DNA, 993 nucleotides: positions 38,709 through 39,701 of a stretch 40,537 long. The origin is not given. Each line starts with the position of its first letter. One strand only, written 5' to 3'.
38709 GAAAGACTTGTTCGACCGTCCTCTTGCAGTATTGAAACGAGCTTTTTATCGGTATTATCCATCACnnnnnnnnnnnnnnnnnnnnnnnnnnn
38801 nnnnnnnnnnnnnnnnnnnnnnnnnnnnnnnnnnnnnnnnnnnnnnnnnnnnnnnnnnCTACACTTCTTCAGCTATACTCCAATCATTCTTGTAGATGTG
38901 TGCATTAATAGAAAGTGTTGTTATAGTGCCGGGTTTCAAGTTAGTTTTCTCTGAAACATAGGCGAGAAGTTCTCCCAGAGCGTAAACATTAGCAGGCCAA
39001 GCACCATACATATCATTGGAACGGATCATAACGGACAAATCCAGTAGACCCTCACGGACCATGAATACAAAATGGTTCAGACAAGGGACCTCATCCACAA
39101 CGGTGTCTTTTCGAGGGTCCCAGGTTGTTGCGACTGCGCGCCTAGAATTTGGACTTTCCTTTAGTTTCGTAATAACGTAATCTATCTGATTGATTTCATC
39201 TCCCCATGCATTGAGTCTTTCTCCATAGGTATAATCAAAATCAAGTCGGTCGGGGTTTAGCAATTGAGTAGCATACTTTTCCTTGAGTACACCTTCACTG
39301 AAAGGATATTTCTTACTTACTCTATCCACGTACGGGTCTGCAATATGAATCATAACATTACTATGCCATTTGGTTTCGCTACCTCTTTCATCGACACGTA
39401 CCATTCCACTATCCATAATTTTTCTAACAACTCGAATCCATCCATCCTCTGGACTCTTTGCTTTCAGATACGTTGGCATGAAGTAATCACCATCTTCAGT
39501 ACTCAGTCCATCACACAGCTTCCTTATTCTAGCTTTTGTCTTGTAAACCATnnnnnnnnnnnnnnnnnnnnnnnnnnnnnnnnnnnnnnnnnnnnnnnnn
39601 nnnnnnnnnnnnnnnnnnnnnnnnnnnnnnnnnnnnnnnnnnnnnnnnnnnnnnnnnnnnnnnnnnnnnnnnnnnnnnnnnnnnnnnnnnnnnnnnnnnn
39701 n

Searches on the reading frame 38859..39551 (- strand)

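Call 68: search_protein_families(library=pfam, proteins=[window:38859-39551:-], max_evalue=0.001)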
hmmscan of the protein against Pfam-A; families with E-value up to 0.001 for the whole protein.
window:38859-39551:- (230 aa): 1 family
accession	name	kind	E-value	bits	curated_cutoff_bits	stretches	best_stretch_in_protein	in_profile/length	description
PF00303.24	Thymidylat_synt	-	7.5e-23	81.5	24.3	1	103-227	88-218/266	Thymidylate synthase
